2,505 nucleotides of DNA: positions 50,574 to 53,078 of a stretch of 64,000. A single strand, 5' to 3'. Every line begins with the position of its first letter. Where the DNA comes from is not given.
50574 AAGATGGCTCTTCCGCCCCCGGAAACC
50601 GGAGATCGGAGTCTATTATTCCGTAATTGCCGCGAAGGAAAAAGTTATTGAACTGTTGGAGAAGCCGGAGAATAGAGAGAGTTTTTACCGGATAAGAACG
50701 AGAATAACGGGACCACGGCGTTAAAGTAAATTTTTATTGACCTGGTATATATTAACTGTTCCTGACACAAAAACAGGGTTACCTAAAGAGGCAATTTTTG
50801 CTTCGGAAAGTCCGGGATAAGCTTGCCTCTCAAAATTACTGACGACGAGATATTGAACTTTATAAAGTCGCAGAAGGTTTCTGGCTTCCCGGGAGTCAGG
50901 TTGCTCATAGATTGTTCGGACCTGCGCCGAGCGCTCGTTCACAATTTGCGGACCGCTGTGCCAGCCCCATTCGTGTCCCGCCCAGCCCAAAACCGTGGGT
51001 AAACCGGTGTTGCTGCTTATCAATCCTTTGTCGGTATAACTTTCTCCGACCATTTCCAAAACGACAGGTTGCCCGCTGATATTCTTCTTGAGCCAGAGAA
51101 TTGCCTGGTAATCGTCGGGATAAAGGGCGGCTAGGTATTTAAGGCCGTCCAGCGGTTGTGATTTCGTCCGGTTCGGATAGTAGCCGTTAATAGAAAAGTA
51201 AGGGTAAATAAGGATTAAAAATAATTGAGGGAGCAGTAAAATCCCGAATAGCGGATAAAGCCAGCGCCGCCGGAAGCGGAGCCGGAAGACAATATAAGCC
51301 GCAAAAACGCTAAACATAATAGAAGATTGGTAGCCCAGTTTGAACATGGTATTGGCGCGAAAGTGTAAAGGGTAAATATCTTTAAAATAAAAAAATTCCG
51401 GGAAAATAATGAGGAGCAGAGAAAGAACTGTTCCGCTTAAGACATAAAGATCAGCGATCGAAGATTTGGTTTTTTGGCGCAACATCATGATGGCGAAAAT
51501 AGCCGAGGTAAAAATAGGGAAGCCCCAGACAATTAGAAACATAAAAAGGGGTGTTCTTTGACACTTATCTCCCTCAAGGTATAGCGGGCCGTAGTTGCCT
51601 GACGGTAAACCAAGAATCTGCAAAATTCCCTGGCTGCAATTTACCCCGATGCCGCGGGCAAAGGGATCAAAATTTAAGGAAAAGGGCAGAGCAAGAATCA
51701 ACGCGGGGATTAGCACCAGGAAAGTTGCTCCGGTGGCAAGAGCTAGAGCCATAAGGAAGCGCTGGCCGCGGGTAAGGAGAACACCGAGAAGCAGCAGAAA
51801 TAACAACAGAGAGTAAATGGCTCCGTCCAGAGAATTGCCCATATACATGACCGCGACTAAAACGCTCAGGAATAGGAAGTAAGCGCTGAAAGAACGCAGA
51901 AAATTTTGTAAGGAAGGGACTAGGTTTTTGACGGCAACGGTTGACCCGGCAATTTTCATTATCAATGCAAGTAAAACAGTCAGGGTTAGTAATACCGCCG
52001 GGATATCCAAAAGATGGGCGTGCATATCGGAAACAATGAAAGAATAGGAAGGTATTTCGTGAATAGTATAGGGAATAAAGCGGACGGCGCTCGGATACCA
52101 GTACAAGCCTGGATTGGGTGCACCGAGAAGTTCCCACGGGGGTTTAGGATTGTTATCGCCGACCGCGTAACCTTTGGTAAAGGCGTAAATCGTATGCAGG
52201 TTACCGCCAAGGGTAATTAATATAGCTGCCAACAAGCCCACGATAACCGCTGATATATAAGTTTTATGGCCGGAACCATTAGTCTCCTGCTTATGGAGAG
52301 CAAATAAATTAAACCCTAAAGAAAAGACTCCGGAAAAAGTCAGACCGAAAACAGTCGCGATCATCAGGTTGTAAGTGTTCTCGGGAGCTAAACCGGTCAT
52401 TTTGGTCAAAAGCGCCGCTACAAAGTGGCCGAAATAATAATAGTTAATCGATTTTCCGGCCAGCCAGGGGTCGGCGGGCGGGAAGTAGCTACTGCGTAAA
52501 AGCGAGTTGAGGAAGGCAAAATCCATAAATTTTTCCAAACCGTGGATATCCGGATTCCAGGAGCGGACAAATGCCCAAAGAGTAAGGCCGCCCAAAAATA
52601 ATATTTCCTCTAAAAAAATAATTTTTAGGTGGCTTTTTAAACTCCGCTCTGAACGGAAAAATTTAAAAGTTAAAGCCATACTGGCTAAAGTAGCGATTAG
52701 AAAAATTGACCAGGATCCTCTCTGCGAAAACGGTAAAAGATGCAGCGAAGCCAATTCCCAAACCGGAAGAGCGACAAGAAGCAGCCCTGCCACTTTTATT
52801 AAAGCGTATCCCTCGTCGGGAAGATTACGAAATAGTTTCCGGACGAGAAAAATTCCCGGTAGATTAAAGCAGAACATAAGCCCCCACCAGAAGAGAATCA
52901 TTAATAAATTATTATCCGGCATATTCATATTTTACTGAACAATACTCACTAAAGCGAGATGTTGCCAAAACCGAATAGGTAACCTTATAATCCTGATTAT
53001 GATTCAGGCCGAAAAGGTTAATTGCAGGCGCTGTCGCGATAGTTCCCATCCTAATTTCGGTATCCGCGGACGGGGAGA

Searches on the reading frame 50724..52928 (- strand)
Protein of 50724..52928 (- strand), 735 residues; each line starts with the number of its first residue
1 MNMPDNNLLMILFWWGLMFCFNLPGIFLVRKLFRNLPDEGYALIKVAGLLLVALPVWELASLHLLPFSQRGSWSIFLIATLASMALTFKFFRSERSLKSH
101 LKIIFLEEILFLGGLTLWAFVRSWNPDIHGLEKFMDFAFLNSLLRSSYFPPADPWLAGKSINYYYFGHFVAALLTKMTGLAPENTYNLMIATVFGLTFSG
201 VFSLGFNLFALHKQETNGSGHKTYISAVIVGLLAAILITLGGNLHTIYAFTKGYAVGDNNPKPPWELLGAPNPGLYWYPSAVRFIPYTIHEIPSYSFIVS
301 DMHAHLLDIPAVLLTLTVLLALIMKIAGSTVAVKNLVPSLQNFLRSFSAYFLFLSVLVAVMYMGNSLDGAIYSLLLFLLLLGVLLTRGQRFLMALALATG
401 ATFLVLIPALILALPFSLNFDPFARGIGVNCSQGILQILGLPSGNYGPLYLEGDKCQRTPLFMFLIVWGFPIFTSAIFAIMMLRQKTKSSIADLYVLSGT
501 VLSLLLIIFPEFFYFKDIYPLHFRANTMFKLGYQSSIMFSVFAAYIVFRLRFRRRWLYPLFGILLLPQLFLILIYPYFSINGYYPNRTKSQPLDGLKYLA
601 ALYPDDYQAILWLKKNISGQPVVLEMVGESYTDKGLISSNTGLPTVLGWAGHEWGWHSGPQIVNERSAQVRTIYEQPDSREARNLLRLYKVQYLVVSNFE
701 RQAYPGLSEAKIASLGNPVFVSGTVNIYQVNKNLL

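Call 35: search_protein_families(library=pfam, proteins=[window:50724-52928:-], max_evalue=0.001)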
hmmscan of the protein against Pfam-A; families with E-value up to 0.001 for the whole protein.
window:50724-52928:- (735 aa): 1 family
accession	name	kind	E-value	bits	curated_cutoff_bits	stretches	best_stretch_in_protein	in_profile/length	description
PF10060.15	DUF2298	-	1.3e-92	311.7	27.8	2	51-492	1-396/488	Uncharacterized membrane protein (DUF2298)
